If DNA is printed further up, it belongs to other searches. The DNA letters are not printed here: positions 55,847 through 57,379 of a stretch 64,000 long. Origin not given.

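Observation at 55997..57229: AT-rich, horizontally acquired gene with an N-terminal NERD/PD-(D/E)xK-like nuclease motif placed directly after the opp operon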

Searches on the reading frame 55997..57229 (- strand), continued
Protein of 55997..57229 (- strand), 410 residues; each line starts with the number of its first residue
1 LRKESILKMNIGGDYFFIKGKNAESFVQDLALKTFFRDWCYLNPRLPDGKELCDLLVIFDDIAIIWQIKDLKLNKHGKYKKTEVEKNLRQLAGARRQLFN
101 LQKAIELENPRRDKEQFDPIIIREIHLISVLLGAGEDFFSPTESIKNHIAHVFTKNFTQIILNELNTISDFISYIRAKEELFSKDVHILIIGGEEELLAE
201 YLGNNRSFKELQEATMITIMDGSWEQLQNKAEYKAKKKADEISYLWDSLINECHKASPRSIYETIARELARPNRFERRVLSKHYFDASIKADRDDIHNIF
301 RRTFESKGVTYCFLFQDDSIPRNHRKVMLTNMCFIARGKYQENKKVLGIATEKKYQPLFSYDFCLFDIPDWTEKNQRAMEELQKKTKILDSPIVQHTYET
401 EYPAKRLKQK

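Call 35: search_protein_families(library=padloc, alignment_id=A4, max_evalue=0.00001)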
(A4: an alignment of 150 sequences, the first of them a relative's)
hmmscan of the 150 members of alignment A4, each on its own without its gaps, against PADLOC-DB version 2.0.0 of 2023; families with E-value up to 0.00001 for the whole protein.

A. member 1, L006:1504-2166:+ (221 aa): 0 families

B. families by the number of members that match (of 150 scanned): 270 families (the first 25 are shown)
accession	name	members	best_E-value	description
PDLC04837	PDC-S04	2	3.3e-35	-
PDLC03963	SoFic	2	4.9e-33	-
PDLC04836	PDC-S04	2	1.9e-32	-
PDLC04140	mad8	2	4.4e-26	mads_8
PDLC04840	PDC-S04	2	8.3e-25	-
PDLC04839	PDC-S04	2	1.4e-22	-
PDLC04134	mad2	2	3.6e-22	mads_2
PDLC04966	PDC-S24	2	1.8e-17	-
PDLC04838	PDC-S04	2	1.4e-12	-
PDLC03855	LmuA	2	6.3e-12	-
PDLC02960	RT-Protease_XI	2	7e-12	single gene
PDLC02959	RT-Protease_XI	2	1.1e-10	single gene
PDLC03041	REase_I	1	4.7e-230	Type I restriction enzyme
PDLC04166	Dsr1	1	5.9e-216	-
PDLC03248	MTase_II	1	1.2e-191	Type II methyltransferase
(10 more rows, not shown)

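Call 36: predict_structure(alignment_id=A3)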
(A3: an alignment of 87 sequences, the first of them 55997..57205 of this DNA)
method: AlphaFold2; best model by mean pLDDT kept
length: 402 residues; sequences in the alignment: 87
mean_pLDDT: 95.0   pTM: 0.92
mean pLDDT of the five models: 95.0, 94.6, 94.5, 93.9, 93.9
residues with pLDDT >= 90: 378; 70-90: 11; 50-70: 8; < 50: 5
segments of 3 or more residues with pLDDT < 50: none
pLDDT, mean of each block of 10 residues (from residue 1): 58 91 95 97 98 98 96 96 98 97 96 98 92 94 97 98 98 94 96 97 95 97 97 98 97 96 98 98 98 97 98 98 98 98 95 97 98 98 95 79 43
secondary structure, 60 per line:
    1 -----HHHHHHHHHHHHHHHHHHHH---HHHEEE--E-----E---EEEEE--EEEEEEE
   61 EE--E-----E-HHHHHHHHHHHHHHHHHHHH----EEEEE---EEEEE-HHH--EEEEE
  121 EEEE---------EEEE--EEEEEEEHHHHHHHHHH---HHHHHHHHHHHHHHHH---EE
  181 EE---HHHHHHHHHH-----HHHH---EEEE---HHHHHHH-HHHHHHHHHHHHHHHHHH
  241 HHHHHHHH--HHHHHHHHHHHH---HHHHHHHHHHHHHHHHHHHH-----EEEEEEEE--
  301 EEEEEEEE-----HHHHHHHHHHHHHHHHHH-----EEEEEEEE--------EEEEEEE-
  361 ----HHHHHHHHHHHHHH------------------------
elements in order: H6-25 E32-34 E47-51 E54-62 H73-92 E97-101 E105-109 E116-124 E134-137 E140-146 H147-156 H160-175 E179-182 H186-195 H201-204 E208-211 H215-221 H223-248 H251-262 H266-285 E291-298 E301-308 H314-331 E337-344 E353-359 H365-378

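Call 38: fold_search(model_id=the predicted structure, library=pdb)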
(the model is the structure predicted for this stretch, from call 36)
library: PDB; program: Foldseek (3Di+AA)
matches with E <= 10: 573; with E <= 0.001: 0
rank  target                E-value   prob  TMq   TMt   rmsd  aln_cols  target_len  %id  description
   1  3h4r                  3.2e-02  0.44  0.14  0.22  16.2       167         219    9  Crystal structure of E. coli RecE exonuclease (released 2009-05-26)
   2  5f6c_B                3.8e-02  0.14  0.11  0.09  16.0       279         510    7  The structure of E. coli RNase E catalytically inactive mutant with RNA bound (released 2016-12-14)
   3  9nl2_A                6.1e-02  0.97  0.19  0.08   3.9       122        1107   16  Structure of R2 retrotransposon protein from Platysternon megacephalum initiating target-primed reverse transcription (released 2025-06-18)
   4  1wpm_A                8.2e-02  0.11  0.13  0.15  17.0       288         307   12  Structure of Bacillus subtilis inorganic pyrophosphatase (released 2004-11-23)
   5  7ovu                  1.0e-01  0.38  0.14  0.25  11.1       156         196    8  Crystal structure of Arabidopsis thaliana NAT9 in complex with AcCoA (released 2022-12-21)
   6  7esy_B                1.1e-01  0.09  0.17  0.12  20.3       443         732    8  Crystal structure of the complex formed by Wolbachia cytoplasmic incompatibility factors CidA and CidBND1-ND2 from wPi (released 2021-11-10)
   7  7w1m_A                1.1e-01  0.04  0.12  0.12  28.5       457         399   11  Cryo-EM structure of human cohesin-CTCF-DNA complex (released 2023-05-31)
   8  2i79_F                1.3e-01  0.25  0.11  0.23  10.3       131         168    8  The crystal structure of the acetyltransferase of GNAT family from Streptococcus pneumoniae (released 2006-10-10)
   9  2iw4_B                1.4e-01  0.08  0.13  0.16  19.9       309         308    9  CRYSTAL STRUCTURE OF BASILLUS SUBTILIS FAMILY II INORGANIC PYROPHOSPHATASE MUTANT, H98Q, IN COMPLEX WITH PNP (released 2006-11-07)
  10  2vrt_D                1.7e-01  0.08  0.11  0.10  16.8       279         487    9  Crystal Structure of E. coli RNase E possessing M1 RNA fragments - Catalytic Domain (released 2008-07-22)
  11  3l0a                  1.9e-01  0.08  0.12  0.16  17.6       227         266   11  Crystal structure of Putative exonuclease (RER070207002219) from Eubacterium rectale at 2.19 A resolution (released 2010-01-12)
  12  5f6c_A                2.1e-01  0.06  0.11  0.09  16.8       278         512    6  The structure of E. coli RNase E catalytically inactive mutant with RNA bound (released 2016-12-14)
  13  8ux9_C                2.1e-01  0.02  0.09  0.09  24.8       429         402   10  Asymmetric unit of the PARIS Immune Complex at 3.2 Angstrom Resolution (released 2024-09-18)
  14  8ux9_B                2.2e-01  0.03  0.10  0.10  24.0       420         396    8  Asymmetric unit of the PARIS Immune Complex at 3.2 Angstrom Resolution (released 2024-09-18)
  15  2iw4_A                2.4e-01  0.06  0.11  0.13  19.1       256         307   10  CRYSTAL STRUCTURE OF BASILLUS SUBTILIS FAMILY II INORGANIC PYROPHOSPHATASE MUTANT, H98Q, IN COMPLEX WITH PNP (released 2006-11-07)
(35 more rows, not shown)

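Call 43: fold_search(model_id=the predicted structure, library=viral)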
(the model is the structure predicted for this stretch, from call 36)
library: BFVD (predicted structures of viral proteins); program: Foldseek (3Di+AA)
matches with E <= 10: 628; with E <= 0.001: 1
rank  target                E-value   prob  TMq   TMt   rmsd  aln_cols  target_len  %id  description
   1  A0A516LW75            6.8e-04  0.69  0.13  0.20  17.8       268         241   10  (no name in the UniProt tables at hand)
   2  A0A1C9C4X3            3.1e-03  0.91  0.24  0.18  27.6       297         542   10  Uncharacterized protein [Heterosigma akashiwo virus 01]
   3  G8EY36                8.1e-03  0.41  0.15  0.20  17.1       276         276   10  Exonuclease [Synechococcus phage S-CAM8]
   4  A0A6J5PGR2            9.1e-03  0.47  0.16  0.21  17.0       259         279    8  Exodeoxyribonuclease 8, PDDEXK-like domain containing protein [uncultured Caudovirales phage]
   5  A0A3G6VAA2            9.7e-03  0.41  0.14  0.23  16.6       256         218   10  (no name in the UniProt tables at hand)
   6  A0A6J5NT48            1.2e-02  0.21  0.12  0.18  21.9       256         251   13  Uncharacterized protein [uncultured Caudovirales phage]
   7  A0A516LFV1            1.5e-02  0.10  0.12  0.13  22.8       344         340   11  (no name in the UniProt tables at hand)
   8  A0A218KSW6            1.6e-02  0.41  0.15  0.21  16.0       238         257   10  (no name in the UniProt tables at hand)
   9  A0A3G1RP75            1.8e-02  0.14  0.13  0.11  23.4       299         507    9  Inner core protein [Kammavanpettai virus]
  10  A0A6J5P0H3            2.1e-02  0.80  0.15  0.30  12.7       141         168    9  COG2887 RecB family exonuclease [uncultured Caudovirales phage]
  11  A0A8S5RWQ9            2.3e-02  0.77  0.20  0.28   8.0       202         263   10  Nuclease-related domain protein [Siphoviridae sp. ctHip2]
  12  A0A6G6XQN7            2.3e-02  0.69  0.15  0.14   9.8       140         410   16  (no name in the UniProt tables at hand)
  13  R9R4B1                3.0e-02  0.91  0.15  0.40  10.4       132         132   12  Uncharacterized protein [Vibrio phage JA-1]
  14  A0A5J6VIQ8            3.0e-02  0.11  0.12  0.14  19.0       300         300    8  Uncharacterized protein [Megaviridae environmental sample]
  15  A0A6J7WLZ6            3.3e-02  0.14  0.12  0.17  17.8       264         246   11  Exodeoxyribonuclease 8, PDDEXK-like domain containing protein [uncultured Caudovirales phage]
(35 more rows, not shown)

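Call 44: search_protein_families(library=padloc, alignment_id=A2, max_evalue=0.01)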
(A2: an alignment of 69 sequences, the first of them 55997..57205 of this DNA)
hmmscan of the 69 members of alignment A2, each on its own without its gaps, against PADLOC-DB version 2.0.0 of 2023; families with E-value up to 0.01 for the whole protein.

A. member 1, window:55997-57205:- (402 aa): 0 families

B. families by the number of members that match (of 69 scanned): 130 families (the first 25 are shown)
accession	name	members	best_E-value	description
PDLC04917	PDC-S12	2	3e-08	-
PDLC00833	E1-E2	2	7.6e-06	E1-E2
PDLC00872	E2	2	8.1e-06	E2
PDLC00871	E2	2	2e-05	E2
PDLC00865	E2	2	2.8e-05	E2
PDLC00870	E2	2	0.0011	E2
PDLC03108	Specificity_I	1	1.8e-52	Type I specificity subunit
PDLC04137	mad5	1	1.2e-45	mads_5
PDLC03592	Specificity_II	1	3.4e-37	Type II specificity subunit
PDLC03162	Specificity_I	1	4.3e-37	Type I specificity subunit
PDLC03090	Specificity_I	1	7.7e-37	Type I specificity subunit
PDLC03087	Specificity_I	1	8.8e-37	Type I specificity subunit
PDLC03106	Specificity_I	1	2.4e-36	Type I specificity subunit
PDLC03099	Specificity_I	1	4.7e-36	Type I specificity subunit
PDLC03156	Specificity_I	1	9.9e-34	Type I specificity subunit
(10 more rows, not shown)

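Call 45: search_protein_families(library=ncbifam, alignment_id=A2, max_evalue=0.01)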
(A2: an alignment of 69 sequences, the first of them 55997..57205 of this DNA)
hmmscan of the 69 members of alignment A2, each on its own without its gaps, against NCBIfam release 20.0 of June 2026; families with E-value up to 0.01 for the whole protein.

A. member 1, window:55997-57205:- (402 aa): 0 families

B. families by the number of members that match (of 69 scanned): 9 families
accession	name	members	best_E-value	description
NF004088.0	PRK05590.1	2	8.9e-10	hypothetical protein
NF002592.0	PRK02250.1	2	4.2e-09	hypothetical protein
NF007704.0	PRK10396.1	2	1.5e-08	hypothetical protein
NF002449.0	PRK01617.1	2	2.7e-08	hypothetical protein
TIGR04102.1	SWIM_PBPRA1643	2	1.7e-07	PBPRA1643 family SWIM/SEC-C metal-binding motif protein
NF001213.0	PRK00183.1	2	7.6e-07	hypothetical protein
NF007278.0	PRK09737.1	1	1.5e-13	type I restriction-modification system specificity subunit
NF047740.1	antiphage_MADS5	1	0.00014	methylation-associated defense system restriction endonuclease subunit S MAD5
NF008970.0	PRK12318.1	1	0.00046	methionyl aminopeptidase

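Call 53: find_encoding_contigs(protein=P0002, flank=5000, max_places=3)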
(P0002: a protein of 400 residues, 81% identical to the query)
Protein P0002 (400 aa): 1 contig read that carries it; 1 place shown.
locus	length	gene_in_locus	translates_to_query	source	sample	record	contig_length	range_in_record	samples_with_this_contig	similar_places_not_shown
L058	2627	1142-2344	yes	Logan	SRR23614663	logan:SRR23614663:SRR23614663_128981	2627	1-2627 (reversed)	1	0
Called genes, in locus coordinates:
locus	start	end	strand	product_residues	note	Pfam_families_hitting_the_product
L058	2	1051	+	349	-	?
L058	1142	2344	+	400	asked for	-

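Call 54: find_encoding_contigs(protein=P0003, flank=5000, max_places=3)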
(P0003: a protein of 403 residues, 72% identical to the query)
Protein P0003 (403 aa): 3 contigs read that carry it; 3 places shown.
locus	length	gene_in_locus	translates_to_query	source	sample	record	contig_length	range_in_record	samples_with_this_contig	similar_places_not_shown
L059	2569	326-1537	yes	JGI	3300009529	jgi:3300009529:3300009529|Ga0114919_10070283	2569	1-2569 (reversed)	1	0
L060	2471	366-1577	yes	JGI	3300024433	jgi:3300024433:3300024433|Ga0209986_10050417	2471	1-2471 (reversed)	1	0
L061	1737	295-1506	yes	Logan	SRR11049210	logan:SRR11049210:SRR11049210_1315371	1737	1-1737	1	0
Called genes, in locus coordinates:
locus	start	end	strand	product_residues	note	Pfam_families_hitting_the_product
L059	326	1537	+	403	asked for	-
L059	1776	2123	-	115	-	-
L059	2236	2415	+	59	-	-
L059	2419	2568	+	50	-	?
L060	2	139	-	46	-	?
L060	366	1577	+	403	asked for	-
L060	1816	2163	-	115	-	-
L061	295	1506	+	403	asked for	-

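Call 55: find_encoding_contigs(protein=P0004, flank=5000, max_places=3)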
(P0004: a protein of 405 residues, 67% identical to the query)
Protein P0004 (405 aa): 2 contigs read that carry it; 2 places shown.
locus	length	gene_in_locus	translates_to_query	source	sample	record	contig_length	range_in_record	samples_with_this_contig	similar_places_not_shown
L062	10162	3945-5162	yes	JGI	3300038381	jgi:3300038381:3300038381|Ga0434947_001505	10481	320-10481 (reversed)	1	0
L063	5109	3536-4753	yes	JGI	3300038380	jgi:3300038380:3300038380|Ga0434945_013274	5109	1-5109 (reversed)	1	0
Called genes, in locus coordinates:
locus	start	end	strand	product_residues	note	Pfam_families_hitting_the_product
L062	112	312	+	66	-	-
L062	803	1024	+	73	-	PF12844:HTH_19, PF13560:HTH_31, PF01381:HTH_3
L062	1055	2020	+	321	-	-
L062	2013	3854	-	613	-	PF01726:LexA_DNA_bind, PF00717:Peptidase_S24, PF02384:N6_Mtase, PF05175:MTS, PF13847:Methyltransf_31 (weak), PF20473:MmeI_Mtase (faint), PF07669:Eco57I, PF13649:Methyltransf_25 (weak)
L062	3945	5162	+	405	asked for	-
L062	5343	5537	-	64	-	-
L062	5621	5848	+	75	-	-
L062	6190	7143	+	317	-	PF18884:TSP3_bac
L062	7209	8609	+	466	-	PF00091:Tubulin, PF12327:FtsZ_C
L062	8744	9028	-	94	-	-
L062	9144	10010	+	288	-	PF01256:Carb_kinase, PF08543:Phos_pyr_kin (weak), PF02110:HK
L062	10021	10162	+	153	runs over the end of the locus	?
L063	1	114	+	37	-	?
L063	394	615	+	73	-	PF12844:HTH_19, PF13560:HTH_31, PF01381:HTH_3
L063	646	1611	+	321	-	-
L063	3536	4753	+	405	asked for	-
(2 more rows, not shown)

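Call 59: search_protein_families(library=pfam, proteins=[P0232, P0149, P0208, P0134, P0170, P0222, P0185, P0171, P0130, P0247], max_evalue=0.001)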
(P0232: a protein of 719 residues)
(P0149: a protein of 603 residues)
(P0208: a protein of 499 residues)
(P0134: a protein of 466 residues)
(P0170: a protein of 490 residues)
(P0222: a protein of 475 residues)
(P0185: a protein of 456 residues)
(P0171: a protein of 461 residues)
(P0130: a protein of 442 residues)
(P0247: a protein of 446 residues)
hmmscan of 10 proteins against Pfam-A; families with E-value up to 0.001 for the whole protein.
P0232 (719 aa): 0 families

P0149 (603 aa): 1 family
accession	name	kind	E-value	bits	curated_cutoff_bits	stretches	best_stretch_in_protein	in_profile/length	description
PF01420.25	Methylase_S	-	2.3e-39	135.7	22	1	401-571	3-160/168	Type I restriction modification DNA specificity domain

P0208 (499 aa): 0 families

P0134 (466 aa): 1 family
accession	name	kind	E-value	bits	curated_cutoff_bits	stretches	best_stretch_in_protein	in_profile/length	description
PF02810.21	SEC-C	-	2.1e-10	40.7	20.4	1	28-45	1-18/19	SEC-C motif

P0170 (490 aa): 0 families

P0222 (475 aa): 0 families

P0185 (456 aa): 0 families

P0171 (461 aa): 1 family
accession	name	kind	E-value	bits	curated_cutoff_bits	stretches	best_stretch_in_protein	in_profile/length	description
PF02810.21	SEC-C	-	3.5e-05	24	20.4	1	10-26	3-19/19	SEC-C motif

P0130 (442 aa): 0 families

P0247 (446 aa): 1 family
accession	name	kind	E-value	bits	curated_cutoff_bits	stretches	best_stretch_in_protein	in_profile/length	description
PF02810.21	SEC-C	-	3.7e-09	36.7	20.4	1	423-441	1-19/19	SEC-C motif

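Call 60: search_dna_similar(query=window:55997-57205:-, collection=plasmids, mode=protein, max_evalue=0.001, max_rows=25)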
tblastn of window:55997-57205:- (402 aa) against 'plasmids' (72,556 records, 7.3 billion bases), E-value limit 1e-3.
Records with a match: 98; places in all: 98; records where one place covers at least 80% of the query: 95.
Best place of each record, by identity: <60% 98.
By first word of the organism name: Klebsiella 49; Citrobacter 17; Escherichia 12; Enterobacter 7; Raoultella 4; Rhizobium 1; Diaphorobacter 1; Proteus 1; Yersinia 1; Crinalium 1; and 4 more.
By predicted mobility (MOB-suite, as given by PLSDB): conjugative 76; non-mobilizable 15; mobilizable 7.
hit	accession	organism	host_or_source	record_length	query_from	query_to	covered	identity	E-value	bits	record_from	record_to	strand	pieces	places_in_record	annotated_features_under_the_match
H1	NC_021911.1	Rhizobium etli bv. mimosae str. Mim1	Mimosa affinis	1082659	14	396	95%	26.4%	2e-20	100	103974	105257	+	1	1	record has no annotation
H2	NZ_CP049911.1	Diaphorobacter sp. HDW4A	Hydrophilus acuminatus,single bacterial ...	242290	15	377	90%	26.5%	1e-20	102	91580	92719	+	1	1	hypothetical protein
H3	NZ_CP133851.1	Citrobacter freundii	Homo sapiens,pure culture,drain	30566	2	381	95%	25.2%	6e-6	56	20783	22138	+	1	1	SEC-C metal-binding domain-containing protein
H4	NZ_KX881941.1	Klebsiella pneumoniae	Homo sapiens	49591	2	381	95%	25.2%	6e-6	56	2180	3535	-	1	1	SEC-C metal-binding domain-containing protein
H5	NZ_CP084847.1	Klebsiella pneumoniae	Water,Whole organism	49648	2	381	95%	25.2%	6e-6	56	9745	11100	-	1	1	SEC-C metal-binding domain-containing protein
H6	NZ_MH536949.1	Citrobacter freundii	-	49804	2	381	95%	25.2%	6e-6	56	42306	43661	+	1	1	SEC-C metal-binding domain-containing protein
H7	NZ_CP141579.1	Klebsiella pneumoniae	Homo sapiens,pure culture,wound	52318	2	381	95%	25.2%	6e-6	56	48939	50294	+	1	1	SEC-C metal-binding domain-containing protein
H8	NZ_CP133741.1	Klebsiella pneumoniae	Homo sapiens,pure culture,blood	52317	2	381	95%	25.2%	6e-6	56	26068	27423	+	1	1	SEC-C metal-binding domain-containing protein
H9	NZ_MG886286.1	Escherichia coli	dog,urine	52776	2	381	95%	25.2%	6e-6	56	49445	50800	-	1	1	SEC-C metal-binding domain-containing protein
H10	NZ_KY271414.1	Klebsiella pneumoniae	-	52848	2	381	95%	25.2%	6e-6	56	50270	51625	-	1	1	SEC-C metal-binding domain-containing protein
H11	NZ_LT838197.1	Escherichia coli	Homo sapiens,clinical isolate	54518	2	381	95%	25.2%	6e-6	56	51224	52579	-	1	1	SEC-C metal-binding domain-containing protein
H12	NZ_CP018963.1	Escherichia coli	Homo sapiens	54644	2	381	95%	25.2%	6e-6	56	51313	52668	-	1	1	SEC-C metal-binding domain-containing protein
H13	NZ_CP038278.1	Raoultella ornithinolytica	sediment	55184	2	381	95%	25.2%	6e-6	56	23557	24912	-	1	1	SEC-C metal-binding domain-containing protein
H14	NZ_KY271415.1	Klebsiella pneumoniae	-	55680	2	381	95%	25.2%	6e-6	56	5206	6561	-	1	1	SEC-C metal-binding domain-containing protein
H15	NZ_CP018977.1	Escherichia coli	Homo sapiens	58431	2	381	95%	25.2%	6e-6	56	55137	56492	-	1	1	SEC-C metal-binding domain-containing protein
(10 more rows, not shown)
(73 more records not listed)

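Call 61: search_dna_similar(query=window:55997-57205:-, collection=phages, mode=protein, max_evalue=0.001, max_rows=25)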
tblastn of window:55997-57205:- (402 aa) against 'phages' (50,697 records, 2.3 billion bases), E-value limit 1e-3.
No match.
